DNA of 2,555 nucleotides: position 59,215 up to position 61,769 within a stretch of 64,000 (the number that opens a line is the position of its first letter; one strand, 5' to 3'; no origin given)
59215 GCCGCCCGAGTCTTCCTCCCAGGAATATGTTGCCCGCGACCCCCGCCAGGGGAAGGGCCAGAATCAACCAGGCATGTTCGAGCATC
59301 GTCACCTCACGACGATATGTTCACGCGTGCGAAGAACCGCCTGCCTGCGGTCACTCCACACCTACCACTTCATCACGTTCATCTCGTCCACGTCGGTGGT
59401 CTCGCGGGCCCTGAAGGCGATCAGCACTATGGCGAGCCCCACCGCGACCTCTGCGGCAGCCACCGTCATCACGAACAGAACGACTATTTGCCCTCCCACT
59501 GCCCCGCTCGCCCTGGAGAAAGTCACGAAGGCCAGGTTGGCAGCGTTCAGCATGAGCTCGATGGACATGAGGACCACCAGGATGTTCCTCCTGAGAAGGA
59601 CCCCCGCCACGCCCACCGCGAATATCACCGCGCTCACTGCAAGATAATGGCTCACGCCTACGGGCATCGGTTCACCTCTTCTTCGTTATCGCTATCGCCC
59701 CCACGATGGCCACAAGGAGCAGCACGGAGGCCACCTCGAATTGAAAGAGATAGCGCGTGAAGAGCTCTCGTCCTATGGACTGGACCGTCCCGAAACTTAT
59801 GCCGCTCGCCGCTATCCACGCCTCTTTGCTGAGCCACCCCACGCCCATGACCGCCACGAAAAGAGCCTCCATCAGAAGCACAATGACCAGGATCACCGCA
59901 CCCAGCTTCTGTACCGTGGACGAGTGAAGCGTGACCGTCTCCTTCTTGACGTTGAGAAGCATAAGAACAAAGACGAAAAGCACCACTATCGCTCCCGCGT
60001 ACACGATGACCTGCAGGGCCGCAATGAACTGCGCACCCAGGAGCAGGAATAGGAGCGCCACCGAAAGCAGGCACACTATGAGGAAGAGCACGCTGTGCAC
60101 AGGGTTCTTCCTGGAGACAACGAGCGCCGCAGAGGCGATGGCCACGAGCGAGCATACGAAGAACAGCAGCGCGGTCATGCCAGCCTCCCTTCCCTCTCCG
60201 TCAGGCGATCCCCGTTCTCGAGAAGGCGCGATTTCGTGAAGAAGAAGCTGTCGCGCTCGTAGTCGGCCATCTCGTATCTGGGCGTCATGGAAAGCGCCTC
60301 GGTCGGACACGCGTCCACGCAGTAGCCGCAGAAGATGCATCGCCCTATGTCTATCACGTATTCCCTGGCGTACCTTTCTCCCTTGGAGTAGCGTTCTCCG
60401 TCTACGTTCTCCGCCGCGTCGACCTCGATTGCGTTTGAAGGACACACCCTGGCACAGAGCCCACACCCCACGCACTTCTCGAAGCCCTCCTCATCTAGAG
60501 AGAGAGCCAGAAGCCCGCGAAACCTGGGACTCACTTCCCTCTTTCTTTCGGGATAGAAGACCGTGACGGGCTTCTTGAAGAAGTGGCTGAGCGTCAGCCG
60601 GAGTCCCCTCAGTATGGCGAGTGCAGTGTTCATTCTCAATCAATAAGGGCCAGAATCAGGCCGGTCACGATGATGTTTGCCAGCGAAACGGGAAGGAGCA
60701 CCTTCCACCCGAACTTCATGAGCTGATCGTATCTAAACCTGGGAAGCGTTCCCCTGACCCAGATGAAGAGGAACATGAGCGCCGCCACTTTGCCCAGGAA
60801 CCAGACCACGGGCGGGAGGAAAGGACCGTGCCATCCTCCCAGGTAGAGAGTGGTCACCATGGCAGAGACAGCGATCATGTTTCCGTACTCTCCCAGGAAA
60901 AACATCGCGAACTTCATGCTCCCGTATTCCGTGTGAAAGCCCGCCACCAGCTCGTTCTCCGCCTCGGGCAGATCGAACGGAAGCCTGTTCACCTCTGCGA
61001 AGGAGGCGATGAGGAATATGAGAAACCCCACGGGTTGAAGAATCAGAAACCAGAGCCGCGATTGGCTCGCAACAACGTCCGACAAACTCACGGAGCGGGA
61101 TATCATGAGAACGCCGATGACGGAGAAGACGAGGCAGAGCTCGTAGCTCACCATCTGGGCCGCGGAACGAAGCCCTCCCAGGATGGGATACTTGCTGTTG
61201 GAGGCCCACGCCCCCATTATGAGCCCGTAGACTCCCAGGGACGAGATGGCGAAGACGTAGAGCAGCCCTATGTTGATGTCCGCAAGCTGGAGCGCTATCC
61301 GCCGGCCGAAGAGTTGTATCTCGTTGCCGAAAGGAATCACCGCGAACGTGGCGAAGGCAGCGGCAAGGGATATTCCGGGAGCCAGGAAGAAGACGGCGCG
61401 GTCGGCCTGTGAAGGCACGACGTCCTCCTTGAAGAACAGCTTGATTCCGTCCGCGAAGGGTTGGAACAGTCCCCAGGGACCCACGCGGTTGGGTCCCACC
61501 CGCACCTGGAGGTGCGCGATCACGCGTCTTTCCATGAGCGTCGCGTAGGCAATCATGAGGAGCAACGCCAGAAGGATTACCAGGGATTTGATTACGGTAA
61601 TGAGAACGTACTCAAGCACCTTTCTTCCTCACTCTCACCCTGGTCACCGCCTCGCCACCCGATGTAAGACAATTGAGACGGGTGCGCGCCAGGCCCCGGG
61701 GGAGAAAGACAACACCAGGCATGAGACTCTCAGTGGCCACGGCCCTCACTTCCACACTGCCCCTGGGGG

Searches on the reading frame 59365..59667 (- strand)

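Call 57: search_protein_families(library=pfam, proteins=[window:59365-59667:-], max_evalue=0.00001)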
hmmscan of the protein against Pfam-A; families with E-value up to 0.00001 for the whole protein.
window:59365-59667:- (101 aa): 1 family
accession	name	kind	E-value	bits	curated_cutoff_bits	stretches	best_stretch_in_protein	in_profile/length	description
PF00420.29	Oxidored_q2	-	8.1e-30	102.9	26.1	1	7-101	1-95/95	NADH-ubiquinone/plastoquinone oxidoreductase chain 4L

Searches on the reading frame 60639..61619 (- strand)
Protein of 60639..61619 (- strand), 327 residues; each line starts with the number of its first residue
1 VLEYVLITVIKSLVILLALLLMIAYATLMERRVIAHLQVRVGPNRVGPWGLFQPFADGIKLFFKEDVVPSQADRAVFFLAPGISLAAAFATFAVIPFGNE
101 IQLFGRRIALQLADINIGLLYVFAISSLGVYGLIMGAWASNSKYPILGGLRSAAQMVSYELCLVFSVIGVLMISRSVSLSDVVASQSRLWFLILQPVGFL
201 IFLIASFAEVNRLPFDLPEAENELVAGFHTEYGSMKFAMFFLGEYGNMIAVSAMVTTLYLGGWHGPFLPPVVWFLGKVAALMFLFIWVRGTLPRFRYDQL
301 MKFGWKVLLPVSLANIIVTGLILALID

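Call 57: search_protein_families(library=pfam, proteins=[window:60639-61619:-], max_evalue=0.00001)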
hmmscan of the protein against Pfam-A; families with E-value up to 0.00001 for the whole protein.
window:60639-61619:- (327 aa): 1 family
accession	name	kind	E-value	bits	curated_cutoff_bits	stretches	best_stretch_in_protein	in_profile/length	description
PF00146.26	NADHdh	-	3.8e-130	434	27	1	11-319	2-297/298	NADH dehydrogenase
